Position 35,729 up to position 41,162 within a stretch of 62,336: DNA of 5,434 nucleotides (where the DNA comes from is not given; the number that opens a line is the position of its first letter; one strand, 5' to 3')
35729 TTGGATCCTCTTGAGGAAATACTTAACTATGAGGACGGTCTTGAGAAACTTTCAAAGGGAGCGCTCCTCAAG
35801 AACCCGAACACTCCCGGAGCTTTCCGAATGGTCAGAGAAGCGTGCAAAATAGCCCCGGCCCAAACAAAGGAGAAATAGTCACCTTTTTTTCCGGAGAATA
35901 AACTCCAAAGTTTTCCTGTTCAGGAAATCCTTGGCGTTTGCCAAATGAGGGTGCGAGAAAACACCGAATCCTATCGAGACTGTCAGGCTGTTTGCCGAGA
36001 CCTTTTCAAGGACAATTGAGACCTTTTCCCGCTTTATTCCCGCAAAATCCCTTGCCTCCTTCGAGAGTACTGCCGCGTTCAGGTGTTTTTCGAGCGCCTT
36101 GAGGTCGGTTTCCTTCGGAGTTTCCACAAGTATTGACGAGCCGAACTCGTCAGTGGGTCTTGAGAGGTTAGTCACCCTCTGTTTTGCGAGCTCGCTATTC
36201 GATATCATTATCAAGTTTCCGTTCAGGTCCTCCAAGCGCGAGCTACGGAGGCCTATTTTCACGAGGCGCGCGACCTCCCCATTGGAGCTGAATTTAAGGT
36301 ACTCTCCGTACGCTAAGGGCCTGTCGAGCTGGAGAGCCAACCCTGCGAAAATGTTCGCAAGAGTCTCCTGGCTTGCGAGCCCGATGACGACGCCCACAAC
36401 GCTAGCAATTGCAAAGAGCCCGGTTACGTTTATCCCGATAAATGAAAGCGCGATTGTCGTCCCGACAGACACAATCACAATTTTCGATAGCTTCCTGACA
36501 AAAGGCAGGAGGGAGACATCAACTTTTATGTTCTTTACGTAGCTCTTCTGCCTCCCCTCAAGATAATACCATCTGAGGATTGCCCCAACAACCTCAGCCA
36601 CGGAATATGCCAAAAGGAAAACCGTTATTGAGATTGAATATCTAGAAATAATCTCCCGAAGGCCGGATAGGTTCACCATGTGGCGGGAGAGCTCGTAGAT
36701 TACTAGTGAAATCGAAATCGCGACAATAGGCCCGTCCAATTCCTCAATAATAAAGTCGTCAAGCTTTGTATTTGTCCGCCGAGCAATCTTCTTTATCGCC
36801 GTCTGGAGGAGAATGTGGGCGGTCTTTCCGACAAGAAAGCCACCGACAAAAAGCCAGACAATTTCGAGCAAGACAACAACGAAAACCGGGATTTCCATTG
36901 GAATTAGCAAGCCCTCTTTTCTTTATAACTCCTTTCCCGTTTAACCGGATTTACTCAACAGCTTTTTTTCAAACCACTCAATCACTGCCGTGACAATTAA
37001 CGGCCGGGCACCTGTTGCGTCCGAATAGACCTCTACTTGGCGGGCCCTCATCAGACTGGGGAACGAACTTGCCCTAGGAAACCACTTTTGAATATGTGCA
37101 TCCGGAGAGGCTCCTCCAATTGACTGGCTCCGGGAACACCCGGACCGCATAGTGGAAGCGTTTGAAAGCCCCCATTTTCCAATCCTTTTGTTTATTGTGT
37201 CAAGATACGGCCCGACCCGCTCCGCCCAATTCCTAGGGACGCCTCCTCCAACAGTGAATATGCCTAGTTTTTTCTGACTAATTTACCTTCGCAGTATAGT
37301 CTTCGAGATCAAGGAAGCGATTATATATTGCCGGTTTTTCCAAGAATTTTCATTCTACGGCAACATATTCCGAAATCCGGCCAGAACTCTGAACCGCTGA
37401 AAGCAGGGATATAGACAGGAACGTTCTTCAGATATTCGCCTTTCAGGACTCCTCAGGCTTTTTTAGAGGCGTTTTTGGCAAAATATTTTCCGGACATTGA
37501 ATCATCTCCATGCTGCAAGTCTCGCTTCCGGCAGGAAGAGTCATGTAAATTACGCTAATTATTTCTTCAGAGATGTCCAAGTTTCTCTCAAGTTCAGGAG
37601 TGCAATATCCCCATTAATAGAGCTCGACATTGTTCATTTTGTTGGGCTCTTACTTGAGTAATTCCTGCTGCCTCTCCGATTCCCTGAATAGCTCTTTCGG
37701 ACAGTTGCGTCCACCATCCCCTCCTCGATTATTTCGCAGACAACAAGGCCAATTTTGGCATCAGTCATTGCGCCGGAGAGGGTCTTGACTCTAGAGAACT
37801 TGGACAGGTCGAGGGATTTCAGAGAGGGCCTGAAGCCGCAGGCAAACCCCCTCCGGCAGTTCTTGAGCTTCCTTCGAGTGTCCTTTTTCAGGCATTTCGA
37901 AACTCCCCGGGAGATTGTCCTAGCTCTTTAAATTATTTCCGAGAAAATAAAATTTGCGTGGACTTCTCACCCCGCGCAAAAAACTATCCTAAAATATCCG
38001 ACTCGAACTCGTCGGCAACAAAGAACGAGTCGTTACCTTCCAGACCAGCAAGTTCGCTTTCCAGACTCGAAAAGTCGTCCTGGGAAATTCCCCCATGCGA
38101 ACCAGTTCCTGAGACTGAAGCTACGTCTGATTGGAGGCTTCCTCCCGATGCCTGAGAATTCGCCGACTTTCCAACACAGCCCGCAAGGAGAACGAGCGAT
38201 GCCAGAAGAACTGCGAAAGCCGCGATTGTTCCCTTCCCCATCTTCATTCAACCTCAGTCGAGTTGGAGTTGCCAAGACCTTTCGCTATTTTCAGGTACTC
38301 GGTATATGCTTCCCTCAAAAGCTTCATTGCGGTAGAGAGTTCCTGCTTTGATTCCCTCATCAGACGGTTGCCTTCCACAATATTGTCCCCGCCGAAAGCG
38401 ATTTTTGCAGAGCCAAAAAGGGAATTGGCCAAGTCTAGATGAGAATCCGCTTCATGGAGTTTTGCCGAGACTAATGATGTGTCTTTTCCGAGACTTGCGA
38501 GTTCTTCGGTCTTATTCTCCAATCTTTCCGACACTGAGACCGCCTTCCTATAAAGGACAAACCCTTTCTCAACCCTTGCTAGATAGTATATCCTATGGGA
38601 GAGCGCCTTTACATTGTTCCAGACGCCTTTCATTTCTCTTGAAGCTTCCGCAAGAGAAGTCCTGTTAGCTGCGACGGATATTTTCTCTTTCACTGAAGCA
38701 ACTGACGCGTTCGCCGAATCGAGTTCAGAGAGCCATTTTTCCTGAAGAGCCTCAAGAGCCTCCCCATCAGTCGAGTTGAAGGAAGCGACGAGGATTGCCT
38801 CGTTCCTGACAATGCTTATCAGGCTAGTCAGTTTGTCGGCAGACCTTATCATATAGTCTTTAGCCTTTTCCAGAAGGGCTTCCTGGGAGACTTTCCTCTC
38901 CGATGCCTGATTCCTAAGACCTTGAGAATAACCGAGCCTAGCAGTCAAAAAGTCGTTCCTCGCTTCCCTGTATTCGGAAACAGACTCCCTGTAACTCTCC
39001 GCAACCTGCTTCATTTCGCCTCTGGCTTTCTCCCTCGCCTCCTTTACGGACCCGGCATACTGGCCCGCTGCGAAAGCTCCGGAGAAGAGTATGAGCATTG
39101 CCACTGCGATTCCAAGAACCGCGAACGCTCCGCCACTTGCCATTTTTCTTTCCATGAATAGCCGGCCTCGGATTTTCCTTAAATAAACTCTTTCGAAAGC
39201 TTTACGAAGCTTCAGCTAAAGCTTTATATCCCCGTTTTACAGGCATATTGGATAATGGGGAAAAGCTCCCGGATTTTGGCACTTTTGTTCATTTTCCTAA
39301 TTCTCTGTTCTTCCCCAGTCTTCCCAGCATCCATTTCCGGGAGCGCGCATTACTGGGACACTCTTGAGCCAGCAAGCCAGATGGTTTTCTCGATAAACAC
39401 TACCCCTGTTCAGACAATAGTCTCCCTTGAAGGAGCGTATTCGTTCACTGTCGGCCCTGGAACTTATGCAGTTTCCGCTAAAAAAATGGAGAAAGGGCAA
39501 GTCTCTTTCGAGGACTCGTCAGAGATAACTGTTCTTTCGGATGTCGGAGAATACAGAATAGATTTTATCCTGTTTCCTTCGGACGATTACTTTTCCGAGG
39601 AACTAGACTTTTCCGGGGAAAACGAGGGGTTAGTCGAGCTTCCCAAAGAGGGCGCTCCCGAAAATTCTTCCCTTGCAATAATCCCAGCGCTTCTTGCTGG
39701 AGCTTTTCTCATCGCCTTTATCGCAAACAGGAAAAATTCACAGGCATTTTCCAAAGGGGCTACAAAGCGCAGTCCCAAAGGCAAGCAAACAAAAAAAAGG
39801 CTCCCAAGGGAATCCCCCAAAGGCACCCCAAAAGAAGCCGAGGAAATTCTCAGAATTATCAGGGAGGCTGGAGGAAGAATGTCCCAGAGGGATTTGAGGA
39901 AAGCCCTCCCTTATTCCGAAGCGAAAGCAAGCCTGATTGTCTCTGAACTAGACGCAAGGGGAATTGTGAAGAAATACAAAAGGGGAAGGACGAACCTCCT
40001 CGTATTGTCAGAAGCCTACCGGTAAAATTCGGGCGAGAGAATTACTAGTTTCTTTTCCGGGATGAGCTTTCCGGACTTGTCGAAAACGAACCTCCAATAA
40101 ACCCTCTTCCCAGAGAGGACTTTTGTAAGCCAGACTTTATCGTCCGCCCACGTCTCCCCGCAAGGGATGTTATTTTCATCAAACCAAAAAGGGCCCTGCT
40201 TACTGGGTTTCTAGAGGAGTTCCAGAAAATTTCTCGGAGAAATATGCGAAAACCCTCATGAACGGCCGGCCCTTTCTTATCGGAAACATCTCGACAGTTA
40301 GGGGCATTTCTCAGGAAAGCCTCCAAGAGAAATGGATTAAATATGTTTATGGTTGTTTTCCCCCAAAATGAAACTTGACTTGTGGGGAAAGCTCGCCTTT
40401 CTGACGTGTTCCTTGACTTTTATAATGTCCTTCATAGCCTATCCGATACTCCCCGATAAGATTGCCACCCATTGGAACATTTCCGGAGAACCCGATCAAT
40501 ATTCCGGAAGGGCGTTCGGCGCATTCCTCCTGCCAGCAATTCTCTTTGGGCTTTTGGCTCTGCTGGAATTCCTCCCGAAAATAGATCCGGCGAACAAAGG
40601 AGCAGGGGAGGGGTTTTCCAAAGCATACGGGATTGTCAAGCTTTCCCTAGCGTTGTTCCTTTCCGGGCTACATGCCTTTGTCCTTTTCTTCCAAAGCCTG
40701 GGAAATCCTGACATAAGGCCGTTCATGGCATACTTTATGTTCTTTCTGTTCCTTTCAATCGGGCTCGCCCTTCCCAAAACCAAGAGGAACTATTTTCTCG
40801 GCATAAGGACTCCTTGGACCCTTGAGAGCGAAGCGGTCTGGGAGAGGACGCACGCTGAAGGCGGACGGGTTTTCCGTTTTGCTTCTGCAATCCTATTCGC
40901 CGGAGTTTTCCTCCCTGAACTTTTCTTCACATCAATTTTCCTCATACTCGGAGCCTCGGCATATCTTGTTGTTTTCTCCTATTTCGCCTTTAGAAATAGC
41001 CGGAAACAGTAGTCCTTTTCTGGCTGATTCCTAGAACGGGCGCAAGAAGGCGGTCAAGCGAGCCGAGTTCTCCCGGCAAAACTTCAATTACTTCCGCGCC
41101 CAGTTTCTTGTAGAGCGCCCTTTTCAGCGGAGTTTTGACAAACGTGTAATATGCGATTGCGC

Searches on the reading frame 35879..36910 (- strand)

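Call 16: search_protein_families(library=pfam, proteins=[window:35879-36910:-], max_evalue=0.00001)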
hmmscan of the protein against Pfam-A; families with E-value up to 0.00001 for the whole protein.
window:35879-36910:- (343 aa): 2 families
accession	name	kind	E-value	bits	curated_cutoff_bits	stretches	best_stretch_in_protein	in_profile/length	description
PF00924.24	MS_channel_2nd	-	1.5e-09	38.2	20.2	1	183-251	2-68/68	Mechanosensitive ion channel, beta-domain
PF21088.3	MS_channel_1st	-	7.8e-07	29.4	23.1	1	140-181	1-42/42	Mechanosensitive ion channel, transmembrane helices 2/3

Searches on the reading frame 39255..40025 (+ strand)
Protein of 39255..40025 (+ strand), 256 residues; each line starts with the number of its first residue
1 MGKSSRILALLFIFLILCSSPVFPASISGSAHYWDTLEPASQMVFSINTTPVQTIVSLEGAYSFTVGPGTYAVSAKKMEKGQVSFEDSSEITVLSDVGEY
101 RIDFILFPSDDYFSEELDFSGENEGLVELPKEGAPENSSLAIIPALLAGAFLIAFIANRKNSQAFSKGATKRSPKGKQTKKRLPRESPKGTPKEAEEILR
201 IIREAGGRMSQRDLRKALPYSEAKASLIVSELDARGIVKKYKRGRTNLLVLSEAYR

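Call 17: search_protein_families(library=pfam, proteins=[window:39255-40025:+], max_evalue=0.00001)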
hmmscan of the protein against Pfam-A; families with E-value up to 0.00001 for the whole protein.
window:39255-40025:+ (256 aa): 1 family
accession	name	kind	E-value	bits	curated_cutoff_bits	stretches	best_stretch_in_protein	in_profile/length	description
PF24034.1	DUF7343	-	7.8e-16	58.1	27.6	1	194-251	4-61/62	Domain of unknown function (DUF7343)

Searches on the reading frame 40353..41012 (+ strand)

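Call 17: search_protein_families(library=pfam, proteins=[window:40353-41012:+], max_evalue=0.00001)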
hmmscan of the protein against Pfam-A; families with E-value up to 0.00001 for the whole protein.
window:40353-41012:+ (219 aa): 2 families
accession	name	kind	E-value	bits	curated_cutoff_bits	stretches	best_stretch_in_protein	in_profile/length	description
PF07853.16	DUF1648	-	2.2e-19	69.2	28.7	1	19-64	3-48/49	Domain of unknown function (DUF1648)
PF13630.11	SdpI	-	6e-15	55.6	28.2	1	142-206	1-64/71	SdpI/YfhL protein family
